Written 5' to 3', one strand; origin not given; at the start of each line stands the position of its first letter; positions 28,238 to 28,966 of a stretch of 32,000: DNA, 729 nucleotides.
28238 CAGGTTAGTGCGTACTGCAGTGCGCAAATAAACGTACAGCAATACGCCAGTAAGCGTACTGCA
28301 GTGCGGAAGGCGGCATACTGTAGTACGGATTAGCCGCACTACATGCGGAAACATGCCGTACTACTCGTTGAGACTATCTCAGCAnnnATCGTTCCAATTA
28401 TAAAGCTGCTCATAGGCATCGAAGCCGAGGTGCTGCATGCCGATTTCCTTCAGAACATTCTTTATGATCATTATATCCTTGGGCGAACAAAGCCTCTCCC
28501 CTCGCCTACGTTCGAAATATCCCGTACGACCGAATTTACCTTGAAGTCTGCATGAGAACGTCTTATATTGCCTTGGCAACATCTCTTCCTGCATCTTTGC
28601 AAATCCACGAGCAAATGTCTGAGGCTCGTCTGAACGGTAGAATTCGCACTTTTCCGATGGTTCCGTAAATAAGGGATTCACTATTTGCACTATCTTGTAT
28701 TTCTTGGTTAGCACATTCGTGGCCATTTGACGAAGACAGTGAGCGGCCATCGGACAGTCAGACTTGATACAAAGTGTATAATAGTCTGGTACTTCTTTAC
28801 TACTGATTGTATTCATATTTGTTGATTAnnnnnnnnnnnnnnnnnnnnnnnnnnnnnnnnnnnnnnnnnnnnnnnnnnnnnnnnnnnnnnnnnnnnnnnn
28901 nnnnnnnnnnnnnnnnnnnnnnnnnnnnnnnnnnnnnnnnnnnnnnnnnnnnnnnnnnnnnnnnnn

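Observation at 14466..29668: Convergent surface-protein module: each of two paralogous small Cys-rich proteins precedes a large cell-surface protein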

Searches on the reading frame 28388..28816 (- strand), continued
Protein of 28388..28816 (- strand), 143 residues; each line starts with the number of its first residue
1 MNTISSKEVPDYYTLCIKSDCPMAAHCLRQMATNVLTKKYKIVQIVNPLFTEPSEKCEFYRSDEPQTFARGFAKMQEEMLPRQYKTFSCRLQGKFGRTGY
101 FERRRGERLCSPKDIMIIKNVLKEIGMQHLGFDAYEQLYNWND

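Call 78: get_annotated_region(hit=H8, flank=7000)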
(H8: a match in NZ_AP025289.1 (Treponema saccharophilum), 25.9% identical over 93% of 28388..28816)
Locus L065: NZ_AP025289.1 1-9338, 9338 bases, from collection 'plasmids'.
description: Treponema saccharophilum strain JCM 32279 plasmid pTS1, complete sequence
organism: Treponema saccharophilum (NCBI taxid 165)
taxonomy: Bacteria; Spirochaetota; Spirochaetia; Spirochaetales; Treponemataceae; Treponema; Treponema saccharophilum
host: -; source: -; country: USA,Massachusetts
typing (MOB-suite, as given by PLSDB): non-mobilizable
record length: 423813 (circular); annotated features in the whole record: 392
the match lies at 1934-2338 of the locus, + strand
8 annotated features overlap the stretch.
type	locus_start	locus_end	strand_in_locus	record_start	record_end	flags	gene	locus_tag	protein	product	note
CDS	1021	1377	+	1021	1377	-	-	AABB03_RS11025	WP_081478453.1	helix-turn-helix transcriptional regulator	-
CDS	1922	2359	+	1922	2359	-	-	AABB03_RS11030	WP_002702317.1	DUF6078 family protein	-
CDS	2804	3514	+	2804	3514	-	-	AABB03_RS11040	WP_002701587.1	alpha/beta hydrolase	-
CDS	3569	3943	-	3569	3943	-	-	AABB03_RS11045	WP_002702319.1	RidA family protein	-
CDS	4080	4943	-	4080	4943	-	-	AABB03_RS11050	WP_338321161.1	HAMP domain-containing sensor histidine kinase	GO:0007165 - signal transduction [Evidence IEA]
CDS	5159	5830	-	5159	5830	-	-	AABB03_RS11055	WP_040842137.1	response regulator transcription factor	GO:0000160 - phosphorelay signal transduction system [Evidence IEA]; GO:0006355 - regulation of DNA-templated ...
CDS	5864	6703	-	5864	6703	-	-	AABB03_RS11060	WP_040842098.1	hypothetical protein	-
CDS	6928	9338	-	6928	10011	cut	-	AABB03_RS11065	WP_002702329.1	efflux RND transporter permease subunit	-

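Call 87: get_annotated_region(hit=H4, flank=20000)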
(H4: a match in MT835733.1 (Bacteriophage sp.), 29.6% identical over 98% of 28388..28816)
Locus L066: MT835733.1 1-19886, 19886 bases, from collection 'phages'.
description: UNVERIFIED: Bacteriophage sp. clone scaffold_561 genomic sequence.
organism: Bacteriophage sp. (NCBI taxid 38018)
taxonomy: Viruses
host: -; source: human fecal samples; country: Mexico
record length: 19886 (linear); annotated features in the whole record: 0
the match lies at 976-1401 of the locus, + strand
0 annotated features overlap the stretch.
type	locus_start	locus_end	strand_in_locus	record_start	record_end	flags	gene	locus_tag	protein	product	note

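Call 88: get_annotated_region(hit=H1, flank=20000)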
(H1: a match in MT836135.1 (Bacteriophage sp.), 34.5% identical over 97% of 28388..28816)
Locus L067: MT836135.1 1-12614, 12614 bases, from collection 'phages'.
description: UNVERIFIED: Bacteriophage sp. clone scaffold_1496 genomic sequence.
organism: Bacteriophage sp. (NCBI taxid 38018)
taxonomy: Viruses
host: -; source: human fecal samples; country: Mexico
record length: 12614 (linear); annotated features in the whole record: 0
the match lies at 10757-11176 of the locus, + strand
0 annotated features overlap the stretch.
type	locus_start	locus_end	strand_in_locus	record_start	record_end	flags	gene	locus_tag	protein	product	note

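Call 89: get_annotated_region(hit=H2, flank=20000)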
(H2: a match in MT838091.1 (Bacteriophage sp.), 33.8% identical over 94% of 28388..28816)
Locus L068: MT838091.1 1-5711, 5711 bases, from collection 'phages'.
description: UNVERIFIED: Bacteriophage sp. clone scaffold_6655 genomic sequence.
organism: Bacteriophage sp. (NCBI taxid 38018)
taxonomy: Viruses
host: -; source: human fecal samples; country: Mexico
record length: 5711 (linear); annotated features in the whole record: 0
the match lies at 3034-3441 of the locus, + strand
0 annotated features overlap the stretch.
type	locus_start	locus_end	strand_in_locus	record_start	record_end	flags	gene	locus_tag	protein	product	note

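Call 90: get_annotated_region(hit=H3, flank=20000)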
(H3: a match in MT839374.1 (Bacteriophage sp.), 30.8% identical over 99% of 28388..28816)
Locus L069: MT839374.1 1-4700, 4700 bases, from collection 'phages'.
description: UNVERIFIED: Bacteriophage sp. clone scaffold_10528 genomic sequence.
organism: Bacteriophage sp. (NCBI taxid 38018)
taxonomy: Viruses
host: -; source: human fecal samples; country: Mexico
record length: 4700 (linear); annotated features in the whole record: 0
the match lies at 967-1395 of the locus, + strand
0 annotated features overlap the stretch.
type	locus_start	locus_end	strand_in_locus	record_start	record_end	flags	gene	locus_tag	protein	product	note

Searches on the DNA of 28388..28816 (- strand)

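Call 114: search_dna_similar(query=L064:7415-7560:+, collection=plasmids, mode=distant, max_evalue=0.001, max_rows=30)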
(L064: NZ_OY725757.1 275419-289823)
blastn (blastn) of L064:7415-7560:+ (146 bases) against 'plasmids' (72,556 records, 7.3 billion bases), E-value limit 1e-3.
Records with a match: 11; places in all: 25; records where one place covers at least 80% of the query: 3.
Best place of each record, by identity: >=99% 1; 60-80% 10.
By first word of the organism name: Parabacteroides 11.
By predicted mobility (MOB-suite, as given by PLSDB): non-mobilizable 11.
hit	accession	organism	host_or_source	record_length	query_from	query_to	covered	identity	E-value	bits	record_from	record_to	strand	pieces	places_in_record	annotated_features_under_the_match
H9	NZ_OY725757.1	Parabacteroides distasonis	-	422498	1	146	100%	100.0%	2e-68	264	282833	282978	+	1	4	none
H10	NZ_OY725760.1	Parabacteroides distasonis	-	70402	6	146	97%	76.6%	4e-20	104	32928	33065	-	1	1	none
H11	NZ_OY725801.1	Parabacteroides distasonis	-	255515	30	146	80%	77.7%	4e-14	84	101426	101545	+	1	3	none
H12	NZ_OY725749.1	Parabacteroides distasonis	-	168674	36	139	71%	75.0%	1e-7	64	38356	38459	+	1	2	none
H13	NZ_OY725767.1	Parabacteroides distasonis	-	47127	31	127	66%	76.0%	4e-7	61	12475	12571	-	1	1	none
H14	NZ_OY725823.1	Parabacteroides distasonis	-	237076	41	140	68%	72.0%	8e-4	50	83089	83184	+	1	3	none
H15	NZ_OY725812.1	Parabacteroides distasonis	-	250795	7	97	62%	76.3%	2e-5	55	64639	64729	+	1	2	none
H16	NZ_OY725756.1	Parabacteroides distasonis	-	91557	34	119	59%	75.9%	2e-5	56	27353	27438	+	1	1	none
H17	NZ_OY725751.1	Parabacteroides distasonis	-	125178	30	105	52%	79.2%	4e-7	61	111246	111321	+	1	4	CinA family protein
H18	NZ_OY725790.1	Parabacteroides distasonis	-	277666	71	139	47%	78.6%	2e-4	53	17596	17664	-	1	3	none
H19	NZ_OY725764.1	Parabacteroides distasonis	-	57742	78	139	42%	77.4%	8e-4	50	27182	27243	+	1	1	none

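Call 115: search_dna_similar(query=L062:7421-7560:+, collection=plasmids, mode=distant, max_evalue=0.001, max_rows=30)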
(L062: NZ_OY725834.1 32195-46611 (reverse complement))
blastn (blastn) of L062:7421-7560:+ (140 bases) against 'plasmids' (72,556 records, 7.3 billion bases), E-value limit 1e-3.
Records with a match: 5; places in all: 8; records where one place covers at least 80% of the query: 1.
Best place of each record, by identity: >=99% 1; 80-90% 1; 60-80% 3.
By first word of the organism name: Parabacteroides 5.
By predicted mobility (MOB-suite, as given by PLSDB): non-mobilizable 5.
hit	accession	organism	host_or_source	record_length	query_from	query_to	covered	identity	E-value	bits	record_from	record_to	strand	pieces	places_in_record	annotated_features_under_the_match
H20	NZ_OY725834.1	Parabacteroides distasonis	-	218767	1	140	100%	100.0%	3e-65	253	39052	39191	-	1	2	pbpC: penicillin-binding protein 1C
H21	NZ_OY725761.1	Parabacteroides distasonis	-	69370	4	114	79%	79.1%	9e-9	119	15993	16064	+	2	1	none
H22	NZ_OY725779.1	Parabacteroides distasonis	-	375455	4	112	78%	74.8%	3e-8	65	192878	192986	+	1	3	none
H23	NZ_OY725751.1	Parabacteroides distasonis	-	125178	45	111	48%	77.6%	6e-5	55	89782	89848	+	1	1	none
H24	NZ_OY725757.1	Parabacteroides distasonis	-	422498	42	89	34%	85.4%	2e-5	56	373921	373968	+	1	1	none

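Call 116: get_annotated_region(hit=H10, flank=3000)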
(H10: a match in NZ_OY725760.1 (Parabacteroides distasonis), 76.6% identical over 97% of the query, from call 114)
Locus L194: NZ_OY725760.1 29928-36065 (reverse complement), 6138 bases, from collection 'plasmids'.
description: Parabacteroides distasonis strain Parabacteroides distasonis TSDC17.2-1.1 plasmid 15, complete sequence
organism: Parabacteroides distasonis (NCBI taxid 823)
taxonomy: Bacteria; Bacteroidota; Bacteroidia; Bacteroidales; Tannerellaceae; Parabacteroides; Parabacteroides distasonis
host: -; source: -; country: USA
typing (MOB-suite, as given by PLSDB): non-mobilizable
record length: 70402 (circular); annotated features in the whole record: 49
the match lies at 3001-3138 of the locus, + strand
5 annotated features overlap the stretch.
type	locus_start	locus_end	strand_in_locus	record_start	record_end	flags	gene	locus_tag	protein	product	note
CDS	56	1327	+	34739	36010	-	-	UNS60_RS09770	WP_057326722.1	C10 family peptidase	GO:0006508 - proteolysis [Evidence IEA]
CDS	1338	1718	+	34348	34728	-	-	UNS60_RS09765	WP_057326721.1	hypothetical protein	-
CDS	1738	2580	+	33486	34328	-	-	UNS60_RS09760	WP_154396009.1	hypothetical protein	-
CDS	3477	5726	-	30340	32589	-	pnp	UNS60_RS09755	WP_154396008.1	polyribonucleotide nucleotidyltransferase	GO:0006402 - mRNA catabolic process [Evidence IEA]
CDS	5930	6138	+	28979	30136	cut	-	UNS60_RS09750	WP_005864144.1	TlpA disulfide reductase family protein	-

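Call 117: get_annotated_region(hit=H11, flank=3000)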
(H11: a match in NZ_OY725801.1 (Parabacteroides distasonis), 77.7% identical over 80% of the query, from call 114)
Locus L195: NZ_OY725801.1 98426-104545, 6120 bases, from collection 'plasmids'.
description: Parabacteroides distasonis strain Parabacteroides distasonis TSDC17.2-1.1 plasmid 56, complete sequence
organism: Parabacteroides distasonis (NCBI taxid 823)
taxonomy: Bacteria; Bacteroidota; Bacteroidia; Bacteroidales; Tannerellaceae; Parabacteroides; Parabacteroides distasonis
host: -; source: -; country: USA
typing (MOB-suite, as given by PLSDB): non-mobilizable
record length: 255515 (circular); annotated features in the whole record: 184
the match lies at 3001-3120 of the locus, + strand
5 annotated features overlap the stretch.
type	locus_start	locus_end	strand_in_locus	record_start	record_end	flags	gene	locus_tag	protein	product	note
CDS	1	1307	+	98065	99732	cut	-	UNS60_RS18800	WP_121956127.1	RagB/SusD family nutrient uptake outer membrane protein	-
CDS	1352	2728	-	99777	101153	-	-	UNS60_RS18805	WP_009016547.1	MATE family efflux transporter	GO:0006855 - xenobiotic transmembrane transport [Evidence IEA]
CDS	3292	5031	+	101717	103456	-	-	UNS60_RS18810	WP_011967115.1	tetratricopeptide repeat protein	-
CDS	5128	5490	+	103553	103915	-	-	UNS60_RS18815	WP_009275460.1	DUF3244 domain-containing protein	-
CDS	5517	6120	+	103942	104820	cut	-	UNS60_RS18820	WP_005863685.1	tail fiber domain-containing protein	-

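Call 118: get_annotated_region(hit=H12, flank=3000)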
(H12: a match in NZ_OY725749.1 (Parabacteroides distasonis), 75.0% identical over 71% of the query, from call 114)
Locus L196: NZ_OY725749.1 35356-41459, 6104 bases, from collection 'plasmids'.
description: Parabacteroides distasonis strain Parabacteroides distasonis TSDC17.2-1.1 plasmid 4, complete sequence
organism: Parabacteroides distasonis (NCBI taxid 823)
taxonomy: Bacteria; Bacteroidota; Bacteroidia; Bacteroidales; Tannerellaceae; Parabacteroides; Parabacteroides distasonis
host: -; source: -; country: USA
typing (MOB-suite, as given by PLSDB): non-mobilizable
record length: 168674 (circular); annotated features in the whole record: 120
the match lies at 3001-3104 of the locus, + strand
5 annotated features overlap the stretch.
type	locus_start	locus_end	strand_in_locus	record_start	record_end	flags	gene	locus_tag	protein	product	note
CDS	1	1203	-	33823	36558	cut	-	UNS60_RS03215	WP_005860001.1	DNA gyrase/topoisomerase IV subunit A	GO:0006259 - DNA metabolic process [Evidence IEA]; GO:0006265 - DNA topological change [Evidence IEA]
CDS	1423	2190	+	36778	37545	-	-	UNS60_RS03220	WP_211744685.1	porin family protein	-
CDS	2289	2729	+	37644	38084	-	-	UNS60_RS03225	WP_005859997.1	hypothetical protein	-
CDS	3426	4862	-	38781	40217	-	-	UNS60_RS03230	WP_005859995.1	Gfo/Idh/MocA family oxidoreductase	-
CDS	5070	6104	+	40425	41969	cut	-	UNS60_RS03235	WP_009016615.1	glycine--tRNA ligase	GO:0006426 - glycyl-tRNA aminoacylation [Evidence IEA]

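Call 119: get_annotated_region(hit=H13, flank=3000)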
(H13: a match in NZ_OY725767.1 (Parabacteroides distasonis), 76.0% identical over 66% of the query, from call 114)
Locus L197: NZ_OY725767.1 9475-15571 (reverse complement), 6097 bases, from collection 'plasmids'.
description: Parabacteroides distasonis strain Parabacteroides distasonis TSDC17.2-1.1 plasmid 22, complete sequence
organism: Parabacteroides distasonis (NCBI taxid 823)
taxonomy: Bacteria; Bacteroidota; Bacteroidia; Bacteroidales; Tannerellaceae; Parabacteroides; Parabacteroides distasonis
host: -; source: -; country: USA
typing (MOB-suite, as given by PLSDB): non-mobilizable
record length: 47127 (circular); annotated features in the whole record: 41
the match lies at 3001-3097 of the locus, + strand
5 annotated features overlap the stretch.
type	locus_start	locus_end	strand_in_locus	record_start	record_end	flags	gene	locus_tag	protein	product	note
CDS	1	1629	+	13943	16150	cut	-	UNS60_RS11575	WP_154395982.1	alpha-galactosidase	-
CDS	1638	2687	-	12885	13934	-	-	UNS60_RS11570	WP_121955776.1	DUF3810 domain-containing protein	-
CDS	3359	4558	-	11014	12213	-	-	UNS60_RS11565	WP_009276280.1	DegT/DnrJ/EryC1/StrS family aminotransferase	-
CDS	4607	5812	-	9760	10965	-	-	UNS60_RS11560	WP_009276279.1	ATP-grasp domain-containing protein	-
CDS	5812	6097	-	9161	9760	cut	-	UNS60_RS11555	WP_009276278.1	sugar transferase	GO:0006486 - protein glycosylation [Evidence IEA]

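Call 120: get_annotated_region(hit=H15, flank=3000)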
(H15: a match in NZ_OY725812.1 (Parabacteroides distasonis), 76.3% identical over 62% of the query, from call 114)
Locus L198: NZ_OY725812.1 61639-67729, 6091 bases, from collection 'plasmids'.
description: Parabacteroides distasonis strain Parabacteroides distasonis TSDC17.2-1.1 plasmid 67, complete sequence
organism: Parabacteroides distasonis (NCBI taxid 823)
taxonomy: Bacteria; Bacteroidota; Bacteroidia; Bacteroidales; Tannerellaceae; Parabacteroides; Parabacteroides distasonis
host: -; source: -; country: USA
typing (MOB-suite, as given by PLSDB): non-mobilizable
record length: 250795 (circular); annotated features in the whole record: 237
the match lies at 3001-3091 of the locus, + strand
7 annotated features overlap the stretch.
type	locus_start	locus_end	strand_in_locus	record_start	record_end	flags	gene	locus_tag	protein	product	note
CDS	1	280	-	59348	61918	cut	glgP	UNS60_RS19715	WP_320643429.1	alpha-glucan family phosphorylase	-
CDS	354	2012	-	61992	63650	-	-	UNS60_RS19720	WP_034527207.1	glycosyltransferase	-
CDS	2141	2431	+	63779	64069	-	-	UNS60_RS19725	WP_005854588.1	hypothetical protein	-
CDS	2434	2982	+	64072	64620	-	-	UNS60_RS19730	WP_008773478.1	1-acyl-sn-glycerol-3-phosphate acyltransferase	-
CDS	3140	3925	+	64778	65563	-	-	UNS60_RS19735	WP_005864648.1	amidohydrolase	GO:0006807 - nitrogen compound metabolic process [Evidence IEA]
CDS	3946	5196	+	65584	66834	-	-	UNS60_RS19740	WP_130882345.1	MFS transporter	-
CDS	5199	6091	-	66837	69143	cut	-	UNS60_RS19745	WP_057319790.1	sensor histidine kinase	-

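Call 121: get_annotated_region(hit=H16, flank=3000)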
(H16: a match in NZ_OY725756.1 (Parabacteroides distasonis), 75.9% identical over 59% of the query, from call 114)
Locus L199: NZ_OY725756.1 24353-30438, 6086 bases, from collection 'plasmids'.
description: Parabacteroides distasonis strain Parabacteroides distasonis TSDC17.2-1.1 plasmid 11, complete sequence
organism: Parabacteroides distasonis (NCBI taxid 823)
taxonomy: Bacteria; Bacteroidota; Bacteroidia; Bacteroidales; Tannerellaceae; Parabacteroides; Parabacteroides distasonis
host: -; source: -; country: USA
typing (MOB-suite, as given by PLSDB): non-mobilizable
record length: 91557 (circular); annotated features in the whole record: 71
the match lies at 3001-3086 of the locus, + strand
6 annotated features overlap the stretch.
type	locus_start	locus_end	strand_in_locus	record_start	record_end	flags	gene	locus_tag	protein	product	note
CDS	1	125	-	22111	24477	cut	-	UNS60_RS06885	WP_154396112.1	ABC transporter permease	-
CDS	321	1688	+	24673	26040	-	-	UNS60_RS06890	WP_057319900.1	sigma-54 dependent transcriptional regulator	GO:0006355 - regulation of DNA-templated transcription [Evidence IEA]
CDS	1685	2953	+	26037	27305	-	-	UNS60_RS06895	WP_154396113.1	HAMP domain-containing sensor histidine kinase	-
CDS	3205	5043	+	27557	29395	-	-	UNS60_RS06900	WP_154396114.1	right-handed parallel beta-helix repeat-containing protein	-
CDS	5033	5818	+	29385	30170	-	-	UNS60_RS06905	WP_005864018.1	phosphatase PAP2 family protein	-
CDS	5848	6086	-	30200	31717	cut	-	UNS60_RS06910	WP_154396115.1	GH3 auxin-responsive promoter family protein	-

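Call 124: search_dna_similar(query=L063:7412-7540:+, collection=plasmids, mode=distant, max_evalue=0.001, max_rows=15)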
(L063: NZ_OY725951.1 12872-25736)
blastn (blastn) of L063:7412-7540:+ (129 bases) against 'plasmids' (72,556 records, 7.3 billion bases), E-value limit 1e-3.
Records with a match: 1; places in all: 2; records where one place covers at least 80% of the query: 1.
Best place of each record, by identity: >=99% 1.
By first word of the organism name: Bacteroides 1.
By predicted mobility (MOB-suite, as given by PLSDB): non-mobilizable 1.
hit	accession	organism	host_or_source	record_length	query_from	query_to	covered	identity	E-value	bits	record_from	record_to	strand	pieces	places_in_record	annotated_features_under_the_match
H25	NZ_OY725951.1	Bacteroides finegoldii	-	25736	1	129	100%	100.0%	3e-59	233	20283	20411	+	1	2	none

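Call 125: search_dna_similar(query=L065:2360-2450:+, collection=plasmids, mode=distant, max_evalue=0.01, max_rows=15)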
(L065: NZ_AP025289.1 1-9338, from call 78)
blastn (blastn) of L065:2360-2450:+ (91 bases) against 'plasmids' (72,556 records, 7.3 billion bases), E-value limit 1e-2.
Records with a match: 2; places in all: 3; records where one place covers at least 80% of the query: 1.
Best place of each record, by identity: >=99% 1; 80-90% 1.
By first word of the organism name: Treponema 1; Legionella 1.
By predicted mobility (MOB-suite, as given by PLSDB): non-mobilizable 1; mobilizable 1.
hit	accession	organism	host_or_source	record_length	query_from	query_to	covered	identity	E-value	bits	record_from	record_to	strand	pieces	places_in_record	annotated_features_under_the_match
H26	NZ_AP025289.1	Treponema saccharophilum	-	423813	1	91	100%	100.0%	7e-39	165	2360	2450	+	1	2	none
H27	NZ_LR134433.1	Legionella adelaidensis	environmental,Cooling tower water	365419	38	72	38%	88.6%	5e-3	46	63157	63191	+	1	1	cytochrome bc complex cytochrome b subunit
